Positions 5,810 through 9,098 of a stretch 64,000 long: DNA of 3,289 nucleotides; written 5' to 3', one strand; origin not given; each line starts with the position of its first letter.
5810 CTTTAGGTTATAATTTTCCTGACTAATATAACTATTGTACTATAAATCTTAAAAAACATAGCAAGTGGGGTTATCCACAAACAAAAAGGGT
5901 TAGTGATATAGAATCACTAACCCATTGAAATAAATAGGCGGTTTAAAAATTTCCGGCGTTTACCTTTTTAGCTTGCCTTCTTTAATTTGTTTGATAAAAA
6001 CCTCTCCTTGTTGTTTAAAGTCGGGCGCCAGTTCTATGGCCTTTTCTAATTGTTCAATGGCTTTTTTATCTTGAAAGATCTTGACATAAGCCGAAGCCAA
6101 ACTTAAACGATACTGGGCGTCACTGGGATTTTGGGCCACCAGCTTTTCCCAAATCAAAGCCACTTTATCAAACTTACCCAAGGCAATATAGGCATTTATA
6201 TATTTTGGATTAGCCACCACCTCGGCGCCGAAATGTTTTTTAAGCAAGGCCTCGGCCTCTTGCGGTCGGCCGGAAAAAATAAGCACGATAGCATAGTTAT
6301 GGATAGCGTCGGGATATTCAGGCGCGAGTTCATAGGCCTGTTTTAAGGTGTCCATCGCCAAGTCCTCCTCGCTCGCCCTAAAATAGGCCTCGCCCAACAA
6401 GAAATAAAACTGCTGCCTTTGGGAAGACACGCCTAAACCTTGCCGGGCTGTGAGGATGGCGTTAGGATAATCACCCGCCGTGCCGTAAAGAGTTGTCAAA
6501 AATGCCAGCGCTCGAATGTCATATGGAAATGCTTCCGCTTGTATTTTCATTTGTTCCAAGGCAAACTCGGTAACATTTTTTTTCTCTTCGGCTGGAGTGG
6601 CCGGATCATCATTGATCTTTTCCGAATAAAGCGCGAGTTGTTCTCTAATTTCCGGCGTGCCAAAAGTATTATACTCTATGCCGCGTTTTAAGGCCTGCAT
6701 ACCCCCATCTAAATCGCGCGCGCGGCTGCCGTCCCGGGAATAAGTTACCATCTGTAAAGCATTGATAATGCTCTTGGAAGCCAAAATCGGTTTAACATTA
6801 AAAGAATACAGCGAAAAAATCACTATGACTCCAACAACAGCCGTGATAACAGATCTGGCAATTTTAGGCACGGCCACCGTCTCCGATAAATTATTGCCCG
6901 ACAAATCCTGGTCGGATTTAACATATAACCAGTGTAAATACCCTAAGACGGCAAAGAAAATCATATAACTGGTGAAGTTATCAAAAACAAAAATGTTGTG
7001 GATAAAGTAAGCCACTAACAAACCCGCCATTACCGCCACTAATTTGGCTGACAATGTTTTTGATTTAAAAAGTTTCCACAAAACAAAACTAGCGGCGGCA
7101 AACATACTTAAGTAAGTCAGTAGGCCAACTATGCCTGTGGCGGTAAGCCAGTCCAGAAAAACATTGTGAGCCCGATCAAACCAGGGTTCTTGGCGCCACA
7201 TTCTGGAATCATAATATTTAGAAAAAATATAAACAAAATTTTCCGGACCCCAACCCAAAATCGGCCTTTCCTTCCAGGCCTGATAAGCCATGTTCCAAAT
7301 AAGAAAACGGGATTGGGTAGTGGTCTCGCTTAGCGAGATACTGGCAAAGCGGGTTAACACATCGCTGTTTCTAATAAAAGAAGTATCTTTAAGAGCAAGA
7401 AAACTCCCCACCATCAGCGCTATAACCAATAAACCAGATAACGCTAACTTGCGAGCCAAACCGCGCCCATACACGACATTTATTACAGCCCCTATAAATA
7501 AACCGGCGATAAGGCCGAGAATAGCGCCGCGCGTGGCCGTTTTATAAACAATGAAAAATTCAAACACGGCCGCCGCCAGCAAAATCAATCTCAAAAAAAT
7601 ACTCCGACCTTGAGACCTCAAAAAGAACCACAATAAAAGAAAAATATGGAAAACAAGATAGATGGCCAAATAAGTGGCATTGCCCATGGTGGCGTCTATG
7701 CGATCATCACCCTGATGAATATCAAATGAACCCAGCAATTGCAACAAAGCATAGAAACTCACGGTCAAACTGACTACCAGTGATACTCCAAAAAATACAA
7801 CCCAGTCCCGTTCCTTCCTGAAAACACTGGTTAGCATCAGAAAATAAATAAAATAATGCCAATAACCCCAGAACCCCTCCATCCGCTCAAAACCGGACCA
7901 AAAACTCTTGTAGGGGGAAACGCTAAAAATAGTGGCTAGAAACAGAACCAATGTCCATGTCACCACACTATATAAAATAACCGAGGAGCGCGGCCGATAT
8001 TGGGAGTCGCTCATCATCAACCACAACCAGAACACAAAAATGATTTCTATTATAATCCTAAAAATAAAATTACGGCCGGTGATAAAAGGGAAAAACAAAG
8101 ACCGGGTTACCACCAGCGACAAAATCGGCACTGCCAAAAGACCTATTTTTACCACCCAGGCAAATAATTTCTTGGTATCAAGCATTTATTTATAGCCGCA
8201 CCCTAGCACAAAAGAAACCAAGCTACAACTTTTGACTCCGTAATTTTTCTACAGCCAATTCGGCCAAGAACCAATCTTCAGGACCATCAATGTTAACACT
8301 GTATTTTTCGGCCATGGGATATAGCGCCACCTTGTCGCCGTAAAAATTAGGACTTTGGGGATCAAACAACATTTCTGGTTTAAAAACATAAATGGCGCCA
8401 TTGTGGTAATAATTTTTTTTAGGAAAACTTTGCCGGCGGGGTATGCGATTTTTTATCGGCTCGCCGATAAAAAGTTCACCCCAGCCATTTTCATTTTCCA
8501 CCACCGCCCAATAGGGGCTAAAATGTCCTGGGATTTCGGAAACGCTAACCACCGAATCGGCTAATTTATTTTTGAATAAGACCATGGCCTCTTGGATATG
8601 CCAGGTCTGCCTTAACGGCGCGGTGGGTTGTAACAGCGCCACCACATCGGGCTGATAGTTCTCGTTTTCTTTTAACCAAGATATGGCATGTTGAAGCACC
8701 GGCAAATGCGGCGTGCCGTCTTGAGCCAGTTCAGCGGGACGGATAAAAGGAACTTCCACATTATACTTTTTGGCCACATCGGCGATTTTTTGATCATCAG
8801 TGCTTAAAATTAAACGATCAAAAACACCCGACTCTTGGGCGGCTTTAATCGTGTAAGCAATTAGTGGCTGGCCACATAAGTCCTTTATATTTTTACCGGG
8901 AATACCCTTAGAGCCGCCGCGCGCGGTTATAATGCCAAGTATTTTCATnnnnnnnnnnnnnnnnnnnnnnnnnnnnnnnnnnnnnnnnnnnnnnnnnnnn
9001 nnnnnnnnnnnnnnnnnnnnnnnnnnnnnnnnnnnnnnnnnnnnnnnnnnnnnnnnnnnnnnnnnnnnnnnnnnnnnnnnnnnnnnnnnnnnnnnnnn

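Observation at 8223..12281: A translationally coupled NeuB-NeuB-NeuC-NeuA operon (complete CMP-nonulosonic acid pathway with a duplicated synthase)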

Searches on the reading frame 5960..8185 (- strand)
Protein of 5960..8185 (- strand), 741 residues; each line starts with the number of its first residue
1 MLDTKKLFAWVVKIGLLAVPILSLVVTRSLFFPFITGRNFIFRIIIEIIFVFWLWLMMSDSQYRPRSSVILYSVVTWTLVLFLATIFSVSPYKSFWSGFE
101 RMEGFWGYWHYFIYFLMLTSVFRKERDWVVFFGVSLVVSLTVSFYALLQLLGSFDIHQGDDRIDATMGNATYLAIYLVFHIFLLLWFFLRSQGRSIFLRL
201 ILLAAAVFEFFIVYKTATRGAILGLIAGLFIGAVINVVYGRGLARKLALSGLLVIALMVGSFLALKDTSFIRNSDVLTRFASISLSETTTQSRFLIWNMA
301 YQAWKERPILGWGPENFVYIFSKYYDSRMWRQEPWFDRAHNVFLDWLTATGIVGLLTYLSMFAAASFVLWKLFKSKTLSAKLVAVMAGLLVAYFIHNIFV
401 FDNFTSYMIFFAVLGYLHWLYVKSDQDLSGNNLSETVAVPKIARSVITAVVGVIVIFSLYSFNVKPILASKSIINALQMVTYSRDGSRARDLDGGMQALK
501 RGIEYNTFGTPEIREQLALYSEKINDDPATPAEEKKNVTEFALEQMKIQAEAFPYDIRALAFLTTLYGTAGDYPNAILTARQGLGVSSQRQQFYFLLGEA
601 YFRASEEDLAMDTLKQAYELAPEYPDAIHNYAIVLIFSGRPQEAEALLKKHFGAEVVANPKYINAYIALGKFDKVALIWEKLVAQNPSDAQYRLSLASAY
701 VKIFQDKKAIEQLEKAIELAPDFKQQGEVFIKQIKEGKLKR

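Call 3: search_protein_families(library=pfam, proteins=[window:5960-8185:-])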
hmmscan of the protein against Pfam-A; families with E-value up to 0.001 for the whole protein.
window:5960-8185:- (741 aa): 15 families
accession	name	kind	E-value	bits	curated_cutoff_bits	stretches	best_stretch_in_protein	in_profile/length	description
PF04932.20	Wzy_C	-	8.9e-21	74.7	31.7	1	205-359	2-149/149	O-Antigen ligase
PF13428.12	TPR_14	-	4e-11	42.9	23.5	0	661-698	6-43/44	Tetratricopeptide repeat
PF14559.12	TPR_19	-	6.4e-11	42.9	25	1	610-650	10-50/68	Tetratricopeptide repeat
PF13424.12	TPR_12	-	5.3e-10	39.8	30.1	0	668-721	22-76/77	Tetratricopeptide repeat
PF07719.23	TPR_2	-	6.2e-10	38.9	27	0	695-722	6-33/34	Tetratricopeptide repeat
PF13181.12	TPR_8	-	6.6e-10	38.8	25.7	0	690-722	1-33/34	Tetratricopeptide repeat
PF13432.12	TPR_16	-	3.2e-09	37.5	32.7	1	567-625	7-65/65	Tetratricopeptide repeat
PF23914.1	TPR_CcmH_CycH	-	9.2e-09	35.8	42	1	578-651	37-113/158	Cytochrome c-type biogenesis protein H TPR domain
PF12895.13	ANAPC3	-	8.4e-08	32.8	27.2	1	571-650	3-81/82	Anaphase-promoting complex, cyclosome, subunit 3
PF00515.34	TPR_1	-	3.6e-06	27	27.8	0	695-723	6-34/34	Tetratricopeptide repeat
PF13429.12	TPR_15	-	8.6e-06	25.8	26.2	1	588-699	143-257/280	Tetratricopeptide repeat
PF13431.12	TPR_17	-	8.7e-06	26.1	24.4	0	614-646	2-34/34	Tetratricopeptide repeat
PF14561.12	TPR_20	-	3.5e-05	24.5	25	0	681-723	13-55/90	Tetratricopeptide repeat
PF13414.12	TPR_11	-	7.4e-05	22.8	26.8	0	664-702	2-40/42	TPR repeat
PF13176.12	TPR_7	-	0.00038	20.8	27.9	0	695-723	4-32/36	Tetratricopeptide repeat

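Call 4: search_protein_families(library=ncbifam, proteins=[window:5960-8185:-])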
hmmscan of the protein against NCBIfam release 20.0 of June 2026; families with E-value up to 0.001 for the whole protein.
window:5960-8185:- (741 aa): 12 families
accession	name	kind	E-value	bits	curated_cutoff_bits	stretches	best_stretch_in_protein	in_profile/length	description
TIGR02917.1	PEP_TPR_lipo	equivalog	6.9e-14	50.7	312.2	1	542-723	314-498/899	XrtA/PEP-CTERM system TPR-repeat protein PrsT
NF040959.1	MamA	equivalog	2e-13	50.3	200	2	588-723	34-172/204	magnetosome protein MamA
TIGR00947.1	2A73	equivalog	4.1e-12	45.8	366.4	1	16-393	20-397/425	IctB family putative bicarbonate transporter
TIGR02521.1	type_IV_pilW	equivalog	4.3e-08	33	154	1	564-719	38-198/234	type IV pilus biogenesis/stability protein PilW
NF033920.0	C39_PA2778_fam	equivalog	7.6e-08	32.1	150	1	589-650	188-249/255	PA2778 family cysteine peptidase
NF047558.1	TPR_END_plus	domain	2.7e-07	30.4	32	0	696-725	5-34/56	TPR end-of-group domain-containing protein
NF052415.1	T3SS_chap_SctY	equivalog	2.6e-06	27.9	70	0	666-726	16-76/106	type III secretion apparatus assembly chaperone SctY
TIGR02552.1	LcrH_SycD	equivalog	2.9e-05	23.8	104.8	0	669-722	31-84/136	SycD/LcrH family type III secretion system chaperone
NF008391.2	PRK11189.1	equivalog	4e-05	23.2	250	1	581-716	89-225/297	lipoprotein NlpI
NF033758.1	gliding_GltE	equivalog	0.0007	18.7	225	0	545-652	244-352/411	adventurous gliding motility TPR repeat lipoprotein GltE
NF002725.1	PRK02603.1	equivalog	0.00082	19.4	143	0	571-645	49-126/173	photosystem I assembly protein Ycf3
NF011721.1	PRK15174.1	equivalog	0.00082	17.7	1200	0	580-644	273-337/656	Vi polysaccharide transport protein VexE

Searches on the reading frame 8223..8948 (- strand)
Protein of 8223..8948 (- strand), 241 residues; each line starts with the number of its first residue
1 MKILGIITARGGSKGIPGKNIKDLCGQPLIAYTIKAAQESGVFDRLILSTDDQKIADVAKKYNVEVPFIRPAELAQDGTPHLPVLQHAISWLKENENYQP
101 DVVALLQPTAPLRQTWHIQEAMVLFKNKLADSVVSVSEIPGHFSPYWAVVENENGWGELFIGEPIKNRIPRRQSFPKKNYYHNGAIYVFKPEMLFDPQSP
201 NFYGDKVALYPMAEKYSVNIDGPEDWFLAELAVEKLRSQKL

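Call 3: search_protein_families(library=pfam, proteins=[window:8223-8948:-])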
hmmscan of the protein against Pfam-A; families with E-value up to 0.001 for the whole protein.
window:8223-8948:- (241 aa): 1 family
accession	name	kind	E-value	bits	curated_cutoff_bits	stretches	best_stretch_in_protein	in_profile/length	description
PF02348.25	CTP_transf_3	-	7.8e-24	85.1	22.6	1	5-139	2-135/217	Cytidylyltransferase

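Call 4: search_protein_families(library=ncbifam, proteins=[window:8223-8948:-])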
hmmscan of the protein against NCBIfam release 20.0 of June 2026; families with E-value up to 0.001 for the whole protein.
window:8223-8948:- (241 aa): 6 families
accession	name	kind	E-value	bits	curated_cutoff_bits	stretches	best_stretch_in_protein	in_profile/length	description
TIGR03584.1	PseF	equivalog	1e-49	169.2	205.7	1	5-232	2-219/222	pseudaminic acid cytidylyltransferase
NF003952.0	PRK05450.1-5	subfamily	7.9e-15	54.7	193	1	1-194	1-191/250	3-deoxy-manno-octulosonate cytidylyltransferase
NF003950.0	PRK05450.1-3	subfamily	7.7e-14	51.6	234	1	1-134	1-130/248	3-deoxy-manno-octulosonate cytidylyltransferase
NF009905.0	PRK13368.1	subfamily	2.1e-11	43.6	255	1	1-194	1-184/243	3-deoxy-manno-octulosonate cytidylyltransferase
TIGR00466.1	kdsB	equivalog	2.1e-10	40.4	155.2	1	3-70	3-69/241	3-deoxy-manno-octulosonate cytidylyltransferase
NF003948.0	PRK05450.1-1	equivalog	4e-08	32.8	281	1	2-139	5-134/248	3-deoxy-manno-octulosonate cytidylyltransferase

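Call 20: search_solved_structures(query=window:8223-8948:-, max_evalue=0.00001, show_alignments=1)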
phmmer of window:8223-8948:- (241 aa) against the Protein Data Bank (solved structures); distinct sequences matched with E-value up to 0.00001: 12.
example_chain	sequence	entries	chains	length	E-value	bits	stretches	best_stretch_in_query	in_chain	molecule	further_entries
6ifd_A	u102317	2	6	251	2.3e-36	129.2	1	4-228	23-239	CMP-N-acetylneuraminate Synthetase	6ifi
9ftb_A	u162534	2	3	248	2.7e-31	112.6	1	4-230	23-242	NeuA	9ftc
1eyr_A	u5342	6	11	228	1.9e-28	103.2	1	4-229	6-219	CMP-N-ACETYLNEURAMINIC ACID SYNTHETASE | N-acylneuraminate cytidylyltransferase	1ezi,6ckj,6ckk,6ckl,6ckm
1qwj_A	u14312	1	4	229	1.3e-25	93.9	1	5-233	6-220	cytidine monophospho-N-acetylneuraminic acid synthetase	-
9t4z_A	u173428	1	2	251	9.8e-20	74.7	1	2-229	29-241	PpNeuA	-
1vh3_A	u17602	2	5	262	1e-08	38.6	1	5-84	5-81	3-deoxy-manno-octulosonate cytidylyltransferase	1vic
3duv_A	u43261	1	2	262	1e-08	38.6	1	5-84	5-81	3-deoxy-manno-octulosonate cytidylyltransferase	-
8ees_A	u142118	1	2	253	8.1e-08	35.7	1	6-85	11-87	3-deoxy-manno-octulosonate cytidylyltransferase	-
3tqd_A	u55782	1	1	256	2.9e-07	33.9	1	5-186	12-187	3-deoxy-manno-octulosonate cytidylyltransferase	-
1vh1_A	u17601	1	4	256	4.6e-07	33.2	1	3-82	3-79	3-deoxy-manno-octulosonate cytidylyltransferase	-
3k8d_A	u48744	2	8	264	5.2e-07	33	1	3-82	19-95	3-deoxy-manno-octulosonate cytidylyltransferase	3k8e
3oam_A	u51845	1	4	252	2.4e-06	30.9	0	5-82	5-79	3-deoxy-manno-octulosonate cytidylyltransferase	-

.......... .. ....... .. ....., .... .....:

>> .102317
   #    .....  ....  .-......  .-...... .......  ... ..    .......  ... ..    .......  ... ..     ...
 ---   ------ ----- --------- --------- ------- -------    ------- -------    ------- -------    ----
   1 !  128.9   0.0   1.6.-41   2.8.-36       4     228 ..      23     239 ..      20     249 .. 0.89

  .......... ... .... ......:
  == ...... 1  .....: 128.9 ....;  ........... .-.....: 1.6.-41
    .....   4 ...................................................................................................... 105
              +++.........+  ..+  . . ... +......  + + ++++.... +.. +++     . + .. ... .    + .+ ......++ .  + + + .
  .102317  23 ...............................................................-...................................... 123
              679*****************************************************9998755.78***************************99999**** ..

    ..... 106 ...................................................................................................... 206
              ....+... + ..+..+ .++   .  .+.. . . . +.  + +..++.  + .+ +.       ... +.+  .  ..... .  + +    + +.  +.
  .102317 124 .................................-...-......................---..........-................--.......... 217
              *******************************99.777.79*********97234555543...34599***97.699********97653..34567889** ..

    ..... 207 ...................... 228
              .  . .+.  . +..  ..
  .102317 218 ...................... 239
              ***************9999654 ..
